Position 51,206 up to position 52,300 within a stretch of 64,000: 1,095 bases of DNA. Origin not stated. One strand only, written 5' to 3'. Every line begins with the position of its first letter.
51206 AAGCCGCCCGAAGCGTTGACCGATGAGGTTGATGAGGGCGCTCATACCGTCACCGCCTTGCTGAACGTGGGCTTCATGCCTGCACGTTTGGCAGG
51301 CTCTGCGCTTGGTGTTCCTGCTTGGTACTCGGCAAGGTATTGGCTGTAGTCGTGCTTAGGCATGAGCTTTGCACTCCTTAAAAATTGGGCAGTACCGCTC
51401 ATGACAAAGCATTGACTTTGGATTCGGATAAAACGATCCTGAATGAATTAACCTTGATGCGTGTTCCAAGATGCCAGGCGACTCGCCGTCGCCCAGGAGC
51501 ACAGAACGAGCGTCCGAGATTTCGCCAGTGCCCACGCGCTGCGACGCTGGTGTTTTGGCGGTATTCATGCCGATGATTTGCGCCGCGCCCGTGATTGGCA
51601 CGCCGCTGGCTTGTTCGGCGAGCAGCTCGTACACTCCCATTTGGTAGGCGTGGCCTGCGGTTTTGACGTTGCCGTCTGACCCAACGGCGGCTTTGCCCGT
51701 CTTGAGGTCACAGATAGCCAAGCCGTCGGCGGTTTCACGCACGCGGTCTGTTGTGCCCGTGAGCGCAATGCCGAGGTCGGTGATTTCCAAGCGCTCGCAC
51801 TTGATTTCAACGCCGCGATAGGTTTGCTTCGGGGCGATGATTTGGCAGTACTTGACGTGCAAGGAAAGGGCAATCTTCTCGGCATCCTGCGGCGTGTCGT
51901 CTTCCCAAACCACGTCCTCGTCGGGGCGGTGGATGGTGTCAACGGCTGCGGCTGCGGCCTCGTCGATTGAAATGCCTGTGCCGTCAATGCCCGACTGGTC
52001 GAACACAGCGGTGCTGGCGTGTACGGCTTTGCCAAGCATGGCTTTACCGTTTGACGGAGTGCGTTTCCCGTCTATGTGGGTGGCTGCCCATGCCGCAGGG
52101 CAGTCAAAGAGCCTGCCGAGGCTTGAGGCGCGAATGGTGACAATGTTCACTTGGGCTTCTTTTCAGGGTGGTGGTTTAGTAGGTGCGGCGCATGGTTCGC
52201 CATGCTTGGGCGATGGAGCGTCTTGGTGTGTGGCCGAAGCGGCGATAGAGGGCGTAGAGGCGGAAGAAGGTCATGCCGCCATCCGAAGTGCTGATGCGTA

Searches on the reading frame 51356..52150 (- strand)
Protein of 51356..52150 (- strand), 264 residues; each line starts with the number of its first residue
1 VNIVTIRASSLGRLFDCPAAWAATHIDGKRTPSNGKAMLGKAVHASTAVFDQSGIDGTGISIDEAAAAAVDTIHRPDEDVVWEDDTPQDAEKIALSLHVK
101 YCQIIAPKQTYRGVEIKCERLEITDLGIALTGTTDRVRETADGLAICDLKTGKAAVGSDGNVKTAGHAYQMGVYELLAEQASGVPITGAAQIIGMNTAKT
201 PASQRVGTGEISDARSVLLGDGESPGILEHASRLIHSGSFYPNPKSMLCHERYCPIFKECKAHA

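Call 3: search_protein_families(library=pfam, proteins=[window:51356-52150:-], max_evalue=1)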
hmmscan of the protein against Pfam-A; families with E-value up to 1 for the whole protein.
window:51356-52150:- (264 aa): 2 families
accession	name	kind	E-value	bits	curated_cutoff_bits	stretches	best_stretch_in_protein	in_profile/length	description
PF12705.13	PDDEXK_1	-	2.5e-18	67.4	22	1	8-256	4-242/247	PD-(D/E)XK nuclease superfamily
PF10926.14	DUF2800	-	0.041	13.5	21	1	108-174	95-161/368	Protein of unknown function (DUF2800)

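Call 5: search_protein_families(library=phrogs, proteins=[window:51356-52150:-], max_evalue=0.01)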
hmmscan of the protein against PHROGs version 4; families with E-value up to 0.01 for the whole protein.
window:51356-52150:- (264 aa): 4 families
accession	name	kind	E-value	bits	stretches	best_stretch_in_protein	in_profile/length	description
phrog_69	-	DNA, RNA and nucleotide metabolism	4.1e-24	86.4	1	4-264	88-327/501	exonuclease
phrog_1218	-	DNA, RNA and nucleotide metabolism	2.6e-05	24.6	1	3-187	7-199/364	exonuclease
phrog_466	-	DNA, RNA and nucleotide metabolism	9.1e-05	22.9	1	36-175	211-315/446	exonuclease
phrog_298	-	DNA, RNA and nucleotide metabolism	0.00071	20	1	125-193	161-226/293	exonuclease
